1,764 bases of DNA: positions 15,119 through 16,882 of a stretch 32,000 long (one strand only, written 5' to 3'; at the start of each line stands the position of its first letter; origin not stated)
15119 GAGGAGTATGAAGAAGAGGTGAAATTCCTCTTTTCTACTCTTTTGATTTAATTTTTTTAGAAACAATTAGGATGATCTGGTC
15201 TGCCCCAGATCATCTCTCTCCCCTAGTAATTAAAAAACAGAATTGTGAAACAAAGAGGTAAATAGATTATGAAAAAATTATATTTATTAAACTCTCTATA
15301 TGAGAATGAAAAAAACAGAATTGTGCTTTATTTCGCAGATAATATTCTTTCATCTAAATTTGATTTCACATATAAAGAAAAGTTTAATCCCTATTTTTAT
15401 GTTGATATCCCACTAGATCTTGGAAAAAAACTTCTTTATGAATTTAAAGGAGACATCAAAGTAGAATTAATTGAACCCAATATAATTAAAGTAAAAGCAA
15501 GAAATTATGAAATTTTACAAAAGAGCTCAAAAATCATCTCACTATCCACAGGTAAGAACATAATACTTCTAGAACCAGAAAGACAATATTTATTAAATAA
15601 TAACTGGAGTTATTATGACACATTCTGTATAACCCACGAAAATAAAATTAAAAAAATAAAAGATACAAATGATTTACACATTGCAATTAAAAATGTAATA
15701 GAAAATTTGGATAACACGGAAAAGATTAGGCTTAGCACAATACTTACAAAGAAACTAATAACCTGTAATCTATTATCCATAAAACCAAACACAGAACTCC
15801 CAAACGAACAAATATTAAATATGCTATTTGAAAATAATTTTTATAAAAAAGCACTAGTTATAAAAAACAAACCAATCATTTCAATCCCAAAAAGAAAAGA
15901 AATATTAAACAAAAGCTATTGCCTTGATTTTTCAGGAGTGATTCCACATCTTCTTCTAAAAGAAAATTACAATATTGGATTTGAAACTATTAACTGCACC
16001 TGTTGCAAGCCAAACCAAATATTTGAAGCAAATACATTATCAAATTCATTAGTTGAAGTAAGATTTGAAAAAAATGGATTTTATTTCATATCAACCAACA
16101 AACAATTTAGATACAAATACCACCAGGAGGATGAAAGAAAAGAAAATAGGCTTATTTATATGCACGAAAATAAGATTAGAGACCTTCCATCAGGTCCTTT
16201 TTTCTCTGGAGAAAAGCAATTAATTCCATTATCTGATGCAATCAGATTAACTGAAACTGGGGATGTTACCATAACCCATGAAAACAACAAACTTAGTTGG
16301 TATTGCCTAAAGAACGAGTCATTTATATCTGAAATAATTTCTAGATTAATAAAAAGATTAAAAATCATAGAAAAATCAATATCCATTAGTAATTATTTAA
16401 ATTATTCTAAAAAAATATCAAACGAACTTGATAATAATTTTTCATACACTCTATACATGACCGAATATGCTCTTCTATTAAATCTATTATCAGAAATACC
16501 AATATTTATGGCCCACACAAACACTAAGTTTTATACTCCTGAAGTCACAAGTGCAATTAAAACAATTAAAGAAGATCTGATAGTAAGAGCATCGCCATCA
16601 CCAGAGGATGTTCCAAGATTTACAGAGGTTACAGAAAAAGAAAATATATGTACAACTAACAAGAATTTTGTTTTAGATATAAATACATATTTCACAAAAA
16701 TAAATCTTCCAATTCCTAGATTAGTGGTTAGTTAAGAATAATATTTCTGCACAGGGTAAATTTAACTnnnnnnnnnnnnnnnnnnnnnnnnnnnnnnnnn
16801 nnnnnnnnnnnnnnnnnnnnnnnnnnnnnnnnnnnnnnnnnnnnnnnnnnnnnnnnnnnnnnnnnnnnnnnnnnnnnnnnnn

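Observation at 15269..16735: Miniaturised, apparently inactivated family-B DNA polymerase derivative without an exonuclease domain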

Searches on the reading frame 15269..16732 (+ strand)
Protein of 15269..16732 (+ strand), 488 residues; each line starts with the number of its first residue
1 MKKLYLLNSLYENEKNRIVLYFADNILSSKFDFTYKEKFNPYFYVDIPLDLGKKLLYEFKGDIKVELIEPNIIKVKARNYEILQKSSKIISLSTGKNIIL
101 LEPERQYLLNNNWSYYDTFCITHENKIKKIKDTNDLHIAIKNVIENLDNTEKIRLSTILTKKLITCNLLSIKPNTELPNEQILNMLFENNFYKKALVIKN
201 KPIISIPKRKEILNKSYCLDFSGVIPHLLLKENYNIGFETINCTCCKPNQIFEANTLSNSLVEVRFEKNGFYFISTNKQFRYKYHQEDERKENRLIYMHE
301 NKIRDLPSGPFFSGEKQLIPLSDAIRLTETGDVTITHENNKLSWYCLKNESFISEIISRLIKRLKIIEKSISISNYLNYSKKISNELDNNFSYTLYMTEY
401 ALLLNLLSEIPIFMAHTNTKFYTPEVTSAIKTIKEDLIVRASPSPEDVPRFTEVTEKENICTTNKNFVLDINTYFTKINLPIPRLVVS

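Call 3: search_protein_families(library=pfam, proteins=[window:15269-16732:+], max_evalue=10)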
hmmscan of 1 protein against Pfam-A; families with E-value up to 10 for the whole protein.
window:15269-16732:+ (488 aa): 1 family
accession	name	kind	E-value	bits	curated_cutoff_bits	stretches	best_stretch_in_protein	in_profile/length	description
PF19913.5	WCOB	-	0.013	16.3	23.4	1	214-257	41-85/121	Wolframin C-terminal OB-fold domain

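Call 4: search_protein_families(library=ncbifam, proteins=[window:15269-16732:+], max_evalue=10)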
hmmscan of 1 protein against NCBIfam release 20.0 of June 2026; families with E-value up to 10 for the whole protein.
window:15269-16732:+ (488 aa): 0 families

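Call 5: search_solved_structures(query=window:15269-16732:+, max_evalue=10, show_alignments=3)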
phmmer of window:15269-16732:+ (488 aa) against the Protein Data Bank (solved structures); distinct sequences matched with E-value up to 10: 0.

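Call 6: find_homologous_proteins(query=window:15269-16732:+, max_evalue=0.001)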
Query window:15269-16732:+ (488 aa): 28 proteins with E <= 0.001 among 8000 candidates.
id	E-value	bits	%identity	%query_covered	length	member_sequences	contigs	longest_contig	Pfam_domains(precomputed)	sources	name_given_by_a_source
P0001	0.0e+0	1065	100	100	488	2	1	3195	-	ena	-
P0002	1.9e-255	866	80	100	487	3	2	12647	-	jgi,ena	-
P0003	8.4e-249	844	78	100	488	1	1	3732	-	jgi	-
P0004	1.8e-207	708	67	100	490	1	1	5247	-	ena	-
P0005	1.4e-203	695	65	100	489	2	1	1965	-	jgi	-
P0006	1.8e-198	678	65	99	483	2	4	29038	-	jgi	-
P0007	6.4e-143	495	49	100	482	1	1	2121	-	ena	-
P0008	2.8e-140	486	48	100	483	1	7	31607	-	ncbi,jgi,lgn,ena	-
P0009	4.4e-137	476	51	100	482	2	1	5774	-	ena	-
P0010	2.0e-130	454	50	100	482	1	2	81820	-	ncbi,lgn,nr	ncbi:MAG: hypothetical protein PHR26_00470 [Candidatus ainarchaeum sp.]|nr:hypothetical protein [Can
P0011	1.5e-128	448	41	100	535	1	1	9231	-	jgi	-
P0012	1.8e-126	441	47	100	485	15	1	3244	-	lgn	-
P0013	5.4e-121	423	45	100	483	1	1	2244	-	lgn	-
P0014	8.0e-121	422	46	100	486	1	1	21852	-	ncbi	-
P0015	2.9e-118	414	46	100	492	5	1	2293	-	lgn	-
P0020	4.2e-113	397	43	100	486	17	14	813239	-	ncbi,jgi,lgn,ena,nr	ncbi:MAG TPA: hypothetical protein PK655_00270 [archaeon]|nr:hypothetical protein [archaeon] HPV6587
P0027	1.0e-50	191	30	90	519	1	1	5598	-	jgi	-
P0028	7.1e-38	149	29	85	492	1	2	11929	-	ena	-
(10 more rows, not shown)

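Call 10: search_solved_structures(query=A1, max_evalue=10, show_alignments=3)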
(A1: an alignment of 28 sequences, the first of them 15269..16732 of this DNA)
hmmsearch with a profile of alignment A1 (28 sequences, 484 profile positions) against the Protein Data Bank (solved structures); distinct sequences matched with E-value up to 10: 0.

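Call 18: predict_structure(alignment_id=A1)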
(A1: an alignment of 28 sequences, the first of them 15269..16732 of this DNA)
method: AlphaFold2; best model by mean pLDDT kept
length: 488 residues; sequences in the alignment: 28
mean_pLDDT: 85.2   pTM: 0.85
mean pLDDT of the five models: 85.2, 84.5, 84.4, 83.7, 83.3
residues with pLDDT >= 90: 240; 70-90: 190; 50-70: 45; < 50: 13
segments of 3 or more residues with pLDDT < 50: 446-450, 452-454
pLDDT, mean of each block of 10 residues (from residue 1): 88 96 86 94 97 95 95 97 97 93 96 91 80 74 80 85 91 82 94 90 54 72 91 95 93 93 92 83 80 72 79 92 90 90 95 96 88 61 59 87 92 87 91 85 55 57 80 86 78
secondary structure, 60 per line:
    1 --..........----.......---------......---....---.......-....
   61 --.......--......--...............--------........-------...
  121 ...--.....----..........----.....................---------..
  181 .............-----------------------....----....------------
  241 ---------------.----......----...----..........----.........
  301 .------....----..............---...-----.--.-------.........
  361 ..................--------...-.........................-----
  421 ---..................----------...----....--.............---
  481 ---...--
elements in order: E3-12 E17-23 E33-38 E42-45 H49-55 E63-69 E72-77 H80-94 H103-110 E118-123 E126-130 H135-144 H149-169 H179-193 E217-220 H225-228 E261-266 E271-273 H278-287 H292-301 E308-311 E316-320 H321-329 E333-335 H352-378 H391-415 H424-441 E452-454 E459-462 H465-477 E484-486

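Call 20: fold_search(model_id=the predicted structure, library=pdb)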
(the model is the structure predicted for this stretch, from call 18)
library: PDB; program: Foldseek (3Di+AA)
matches with E <= 10: 925; with E <= 0.001: 128
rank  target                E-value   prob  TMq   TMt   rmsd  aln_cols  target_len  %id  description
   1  9ne9_A                2.2e-07  1.00  0.49  0.24  16.7       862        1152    9  Human polymerase epsilon bound to PCNA and DNA with a pre-existing mismatch in the blocked conformation I (released 2025-06-04)
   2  9f6i_A                2.3e-07  1.00  0.44  0.22  20.0       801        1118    9  Human DNA Polymerase epsilon bound to T-C mismatched DNA (Post-Insertion state) (released 2024-08-07)
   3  3k5o_B                3.4e-07  1.00  0.45  0.31  13.8       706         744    7  Crystal structure of E.coli Pol II (released 2010-02-02)
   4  9ne6_A                3.5e-07  1.00  0.49  0.24  16.6       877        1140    9  Human polymerase epsilon bound to PCNA and DNA with an in-situ-generated mismatch in the mismatch-editing state (released 2025-06-04)
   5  1s5j                  4.3e-07  1.00  0.48  0.34  11.8       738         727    9  Insight in DNA Replication: The crystal structure of DNA Polymerase B1 from the archaeon Sulfolobus solfataricus (released 2004-11-09)
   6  9ne7_A                6.2e-07  1.00  0.50  0.24  16.7       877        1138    9  Human polymerase epsilon bound to PCNA and DNA with an in-situ-generated mismatch in the Pol-backtracking state (released 2025-06-04)
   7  6i8a_A                6.2e-07  1.00  0.45  0.23  19.2       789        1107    9  The crystal structure of the Pol2 catalytic domain of DNA polymerase epsilon carrying a P301R substitution. (released 2019-01-30)
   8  6s2e_A                6.5e-07  1.00  0.47  0.25  16.5       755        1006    9  Cryo-EM structure of Ctf18-1-8 in complex with the catalytic domain of DNA polymerase epsilon (released 2020-07-08)
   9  9f6d_A                6.5e-07  1.00  0.43  0.21  20.9       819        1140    9  Human DNA polymerase epsilon bound to DNA and PCNA (open conformation) (released 2024-08-07)
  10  9f6k_A                1.3e-06  1.00  0.44  0.22  20.6       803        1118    9  Human DNA Polymerase epsilon bound to T-C mismatched DNA (Frayed Substrate state) (released 2024-08-07)
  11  3k5l_A                1.7e-06  1.00  0.39  0.26  19.1       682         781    8  Crystal structure of E.coli Pol II-abasic DNA-dATP Lt(0, 3) ternary complex (released 2010-02-02)
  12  7r3y_B                2.1e-06  1.00  0.42  0.21  18.5       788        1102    8  The crystal structure of the V426L variant of Pol2CORE in complex with DNA and an incoming nucleotide (released 2022-07-27)
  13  3maq_A                2.6e-06  1.00  0.46  0.31  14.2       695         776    7  Crystal structure of E.coli Pol II-normal DNA-dGTP ternary complex (released 2010-04-07)
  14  6i8a_B                2.8e-06  1.00  0.44  0.22  19.0       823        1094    7  The crystal structure of the Pol2 catalytic domain of DNA polymerase epsilon carrying a P301R substitution. (released 2019-01-30)
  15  3k59_A                2.9e-06  1.00  0.46  0.31  14.2       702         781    8  Crystal structure of E.coli Pol II-normal DNA-dCTP ternary complex (released 2010-02-09)
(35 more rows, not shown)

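Call 21: search_protein_representatives(alignment_id=A1)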
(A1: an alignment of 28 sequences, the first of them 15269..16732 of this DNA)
Query: 28 sequences, 484 profile positions. Proteins with E-value up to 0.001 (for the whole library): 170; up to 1e-10: 154; up to 1e-30: 117. The best 150 are listed.
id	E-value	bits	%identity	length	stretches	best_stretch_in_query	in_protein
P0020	5.3e-210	714.5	-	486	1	2-484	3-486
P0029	1.6e-153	528.2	-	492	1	1-483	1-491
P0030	5.5e-152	523.2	-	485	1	1-482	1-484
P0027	1.3e-138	479.1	-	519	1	2-483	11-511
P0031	7.0e-100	351.3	-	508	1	2-482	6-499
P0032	8.8e-99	347.7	-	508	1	4-483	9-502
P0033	2.0e-97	343.2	-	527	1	3-481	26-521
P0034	4.2e-97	342.2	-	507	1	4-482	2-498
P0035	5.0e-97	341.9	-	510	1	2-477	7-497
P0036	1.7e-96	340.2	-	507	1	1-481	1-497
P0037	3.3e-96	339.2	-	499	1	4-477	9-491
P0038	1.0e-95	337.6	-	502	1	3-474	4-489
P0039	4.1e-95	335.6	-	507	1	4-483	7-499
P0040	6.5e-95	335.0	-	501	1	2-481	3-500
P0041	1.4e-94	333.9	-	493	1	3-482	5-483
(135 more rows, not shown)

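Call 35: search_protein_families(library=pfam, alignment_id=A2, max_evalue=10)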
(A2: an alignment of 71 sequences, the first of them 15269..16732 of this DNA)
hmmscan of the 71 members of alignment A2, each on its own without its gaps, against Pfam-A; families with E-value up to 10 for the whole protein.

A. member 1, window:15269-16732:+ (488 aa): 1 family
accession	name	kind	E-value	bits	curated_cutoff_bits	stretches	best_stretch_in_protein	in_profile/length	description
PF19913.5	WCOB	-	0.013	16.3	23.4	1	214-257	41-85/121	Wolframin C-terminal OB-fold domain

B. families by the number of members that match (of 71 scanned): 34 families (the first 25 are shown)
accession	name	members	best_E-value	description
PF25005.1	PSF2_N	4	0.0049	PSF2 N-terminal domain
PF08490.17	DUF1744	2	0.018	Domain of unknown function (DUF1744)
PF22090.1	Gins51_C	2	0.029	Gins51, C-terminal domain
PF05344.16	DUF746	1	0.0059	Domain of Unknown Function (DUF746)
PF18373.7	Spectrin_2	1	0.0085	Spectrin like domain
PF19913.5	WCOB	1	0.013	Wolframin C-terminal OB-fold domain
PF18563.6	TubC_N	1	0.024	TubC N-terminal docking domain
PF07096.16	DUF1358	1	0.03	Protein of unknown function (DUF1358)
PF08764.15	Coagulase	1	0.032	Staphylococcus aureus coagulase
PF06096.16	Baculo_8kDa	1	0.058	Baculoviridae 8.2 KDa protein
PF24662.1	DUF7650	1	0.073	Domain of unknown function (DUF7650)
PF07176.17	DUF1400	1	0.074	Alpha/beta hydrolase of unknown function (DUF1400)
PF03139.20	AnfG_VnfG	1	0.083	Vanadium/alternative nitrogenase delta subunit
PF24537.1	zf-C2H2_fungi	1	0.097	Fungal C2H2 zinc finger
PF13017.12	Maelstrom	1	0.1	piRNA pathway germ-plasm component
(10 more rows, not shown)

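Call 39: find_related_loci(query=A1, collection=genome_contigs, flank=10000)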
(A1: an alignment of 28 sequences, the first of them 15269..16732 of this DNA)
Query A1 (488 aa) in genome_contigs; peptide patterns used: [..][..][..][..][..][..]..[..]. (x = any residue, [..] = any of these).
92 stretches matched a pattern; 32 encode a relative of the query (tblastn E <= 1e-3); 32 distinct loci.
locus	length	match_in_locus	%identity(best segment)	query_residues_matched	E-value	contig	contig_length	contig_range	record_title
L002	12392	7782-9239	79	1-487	0e+0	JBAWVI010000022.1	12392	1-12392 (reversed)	MAG: archaeon isolate ELA007 MAG007_22, whole genome shotgun sequence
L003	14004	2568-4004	48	4-488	7e-141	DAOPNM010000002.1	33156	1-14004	MAG TPA_asm: archaeon isolate AMR_MDS_1600 NODE_1744_length_33156_cov_5.262439, whole genome shotgun sequence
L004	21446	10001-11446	50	1-488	3e-139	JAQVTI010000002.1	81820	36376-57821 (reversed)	MAG: Candidatus ainarchaeum sp. isolate STF1_294 NODE_487_length_81820_cov_5.680854_Sandtown_F1, whole genome shotgun se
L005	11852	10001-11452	46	1-486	1e-130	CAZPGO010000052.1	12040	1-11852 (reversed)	MAG TPA_asm: uncultured archaeon isolate SRP067234_co1_315 genome assembly, contig: k99_825995, whole genome shotgun seq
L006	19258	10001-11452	46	2-488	1e-127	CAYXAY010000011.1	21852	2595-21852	MAG TPA_asm: uncultured archaeon isolate SRP257756_co1_240 genome assembly, contig: NODE_1865_length_21852_cov_7.906226,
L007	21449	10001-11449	45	3-488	1e-127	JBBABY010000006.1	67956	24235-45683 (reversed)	MAG: archaeon isolate SO_2017_LW1_34 NODE_185_length_67956_cov_1.605493_LW64-88_2017, whole genome shotgun sequence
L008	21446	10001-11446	46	3-488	3e-125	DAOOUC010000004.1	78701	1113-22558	MAG TPA_asm: archaeon isolate AMR_MDS_2477 NODE_263_length_78701_cov_6.881011, whole genome shotgun sequence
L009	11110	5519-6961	45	3-486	3e-123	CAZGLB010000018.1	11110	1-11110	MAG TPA_asm: uncultured archaeon isolate SRP263991_co7_50 genome assembly, contig: NODE_11743_length_11110_cov_196.53315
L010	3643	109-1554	45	3-488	9e-126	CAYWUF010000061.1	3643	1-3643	MAG TPA_asm: uncultured archaeon isolate SRP192927_co2_630 genome assembly, contig: NODE_64718_length_3643_cov_13.855909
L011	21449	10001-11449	43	3-488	2e-120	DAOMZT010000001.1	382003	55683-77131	MAG TPA_asm: archaeon isolate AMR_MDS_3992 NODE_2_length_382003_cov_13.773443, whole genome shotgun sequence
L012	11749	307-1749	42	3-487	5e-119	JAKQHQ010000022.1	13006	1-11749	MAG: archaeon isolate USDE_metabat.173 k141_1935051, whole genome shotgun sequence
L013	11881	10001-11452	45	1-486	9e-121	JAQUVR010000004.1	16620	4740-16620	MAG: Candidatus ainarchaeum sp. isolate STD2_171 NODE_12885_length_16620_cov_5.436609_Sandtown_D2, whole genome shotgun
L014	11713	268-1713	39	1-485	4e-96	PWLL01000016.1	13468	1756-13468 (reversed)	MAG: Candidatus Iainarchaeum archaeon isolate CSSed10_239 CS-Sed10-C10437, whole genome shotgun sequence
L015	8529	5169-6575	29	4-469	1e-46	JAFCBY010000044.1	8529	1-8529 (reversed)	Candidatus Falkowbacteria bacterium isolate AB_1215_Bin_116 AB_1215_Bin_116.fna_scaffold_15344, whole genome shotgun seq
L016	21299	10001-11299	28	5-440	2e-46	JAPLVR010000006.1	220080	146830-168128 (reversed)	MAG: Candidatus Iainarchaeum archaeon isolate LacPavin_0920_SED1_MAG_42_29 LacPavin_0920_SED1_scaffold_1141106, whole ge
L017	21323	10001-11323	29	3-434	1e-45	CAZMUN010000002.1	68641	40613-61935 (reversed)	MAG TPA_asm: uncultured archaeon isolate SRP141376_co2_350 genome assembly, contig: NODE_1031_length_68641_cov_5.890080,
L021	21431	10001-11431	27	4-485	1e-40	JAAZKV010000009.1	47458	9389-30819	MAG: Candidatus Iainarchaeum archaeon isolate AS22ysBPME_79 44504_AS22, whole genome shotgun sequence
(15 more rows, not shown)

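Call 44: search_protein_families(library=pfam, proteins=[L021:8264-9787:+, L021:6331-7407:+, L021:7570-8190:+, L021:12109-14172:-, L021:14307-14564:-, L006:11847-13052:-, L017:9562-9915:+, L006:8117-9121:-, L011:14499-17003:+, L016:14937-15857:+], max_evalue=0.01)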
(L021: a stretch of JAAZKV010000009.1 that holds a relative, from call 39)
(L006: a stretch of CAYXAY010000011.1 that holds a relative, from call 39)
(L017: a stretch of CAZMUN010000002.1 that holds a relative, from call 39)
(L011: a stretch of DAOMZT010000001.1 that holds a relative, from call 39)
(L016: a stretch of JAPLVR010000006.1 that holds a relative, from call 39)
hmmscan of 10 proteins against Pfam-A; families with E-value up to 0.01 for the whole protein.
L021:8264-9787:+ (507 aa): 3 families
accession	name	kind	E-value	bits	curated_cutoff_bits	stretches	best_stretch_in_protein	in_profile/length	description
PF01935.23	DUF87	-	1.4e-29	104.3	23.2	1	134-345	2-219/220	Helicase HerA, central domain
PF10412.15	TrwB_AAD_bind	-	0.00037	19.9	20.5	0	153-200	14-56/387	Type IV secretion-system coupling protein DNA-binding domain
PF12846.13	AAA_10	-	0.00067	19.2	27.5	0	360-414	244-292/362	AAA-like domain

L021:6331-7407:+ (358 aa): 1 family
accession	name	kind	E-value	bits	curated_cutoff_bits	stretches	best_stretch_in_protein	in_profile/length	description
PF09376.16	NurA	-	7.7e-12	45.7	21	1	56-327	3-253/254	NurA domain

L021:7570-8190:+ (206 aa): 5 families
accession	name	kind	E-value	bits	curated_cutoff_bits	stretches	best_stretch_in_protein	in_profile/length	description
PF13419.12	HAD_2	-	3.8e-22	79.7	23.8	1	36-170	40-177/178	Haloacid dehalogenase-like hydrolase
PF00702.32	Hydrolase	-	4.5e-17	63.5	26.4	1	35-164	61-190/191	haloacid dehalogenase-like hydrolase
PF13242.12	Hydrolase_like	-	7.8e-10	39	22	1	127-172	4-49/75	HAD-hyrolase-like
PF12710.13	HAD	-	0.0028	18.6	27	1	25-95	43-109/189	haloacid dehalogenase-like hydrolase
PF09419.16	PGP_phosphatase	-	0.0091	16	20.4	0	143-173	135-165/168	Mitochondrial PGP phosphatase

L021:12109-14172:- (687 aa): 7 families
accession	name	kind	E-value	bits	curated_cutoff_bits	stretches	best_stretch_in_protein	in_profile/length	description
PF13476.12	AAA_23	-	5.8e-26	92.8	27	1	4-220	1-201/201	AAA domain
PF02463.25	SMC_N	-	1.5e-12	47.9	40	1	1-107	1-115/220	RecF/RecN/SMC N terminal domain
PF13175.12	AAA_15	-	1.2e-08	35.4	32.1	1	1-336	1-274/374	AAA ATPase domain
PF13555.12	AAA_29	-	1.5e-08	34.7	27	1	3-48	2-48/61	P-loop containing region of AAA domain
PF13166.12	AAA_13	-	2.2e-08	33.8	36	1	346-658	254-573/713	AAA domain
PF13558.12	SbcC_Walker_B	-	1.8e-05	25.3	27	1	581-639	21-89/90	SbcC/RAD50-like, Walker B motif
PF04423.19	Rad50_zn_hook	-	8.8e-05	22.7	24.3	1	335-374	7-46/52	Rad50 zinc hook motif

L021:14307-14564:- (85 aa): 1 family
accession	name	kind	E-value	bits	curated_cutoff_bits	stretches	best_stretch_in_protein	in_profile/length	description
PF00736.24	EF1_GNE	-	2.3e-10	40.9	20.8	1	9-84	7-87/88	EF-1 guanine nucleotide exchange domain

L006:11847-13052:- (401 aa): 5 families
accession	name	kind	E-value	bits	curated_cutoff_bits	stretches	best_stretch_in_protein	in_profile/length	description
PF00266.25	Aminotran_5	-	1.6e-129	432.6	21.5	1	18-390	1-371/371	Aminotransferase class-V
PF00155.27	Aminotran_1_2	-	3.1e-11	43.5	19.7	1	64-247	46-236/361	Aminotransferase class I and II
PF01053.26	Cys_Met_Meta_PP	-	4.2e-10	39.2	27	1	101-200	86-180/381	Cys/Met metabolism PLP-dependent enzyme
PF01041.23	DegT_DnrJ_EryC1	-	2.8e-09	37.1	19.8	1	68-198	32-150/360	DegT/DnrJ/EryC1/StrS aminotransferase family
PF01212.27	Beta_elim_lyase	-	0.00018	21.4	27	1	126-237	90-217/288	Beta-eliminating lyase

L017:9562-9915:+ (117 aa): 0 families

L006:8117-9121:- (334 aa): 5 families
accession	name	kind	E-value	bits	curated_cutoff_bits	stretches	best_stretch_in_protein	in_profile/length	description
PF07521.17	RMMBL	-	7.8e-06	26.2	21.6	1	273-313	14-57/63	Zn-dependent metallo-hydrolase RNA specificity domain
PF16661.11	Lactamase_B_6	-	0.00014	21.7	27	1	75-126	120-174/193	Metallo-beta-lactamase superfamily domain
PF12706.13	Lactamase_B_2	-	0.00095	19.3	27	0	33-144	35-171/200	Beta-lactamase superfamily domain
PF07522.19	DRMBL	-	0.002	18.8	22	0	271-295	77-101/108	DNA repair metallo-beta-lactamase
PF00753.33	Lactamase_B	-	0.0063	16.9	22.7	0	30-42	45-57/196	Metallo-beta-lactamase superfamily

L011:14499-17003:+ (834 aa): 5 families
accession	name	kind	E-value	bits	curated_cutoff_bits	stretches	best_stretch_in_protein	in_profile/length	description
PF14890.11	Intein_splicing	-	4.9e-30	104.8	35.8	1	75-470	1-155/155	Intein splicing domain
PF14528.11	LAGLIDADG_3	-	1.4e-16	60.9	22.5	1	272-350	3-81/82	LAGLIDADG-like domain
PF01935.23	DUF87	-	2.5e-06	28.2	23.2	1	471-656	37-205/220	Helicase HerA, central domain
PF14623.11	Vint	-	0.00015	22.1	27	1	68-153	2-78/166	Hint-domain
PF01079.26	Hint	-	0.005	16.9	29.7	1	66-143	11-89/213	Hint module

L016:14937-15857:+ (306 aa): 1 family
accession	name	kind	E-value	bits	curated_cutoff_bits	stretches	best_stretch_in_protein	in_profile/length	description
PF14528.11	LAGLIDADG_3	-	5.3e-07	30.3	22.5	1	137-225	2-75/82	LAGLIDADG-like domain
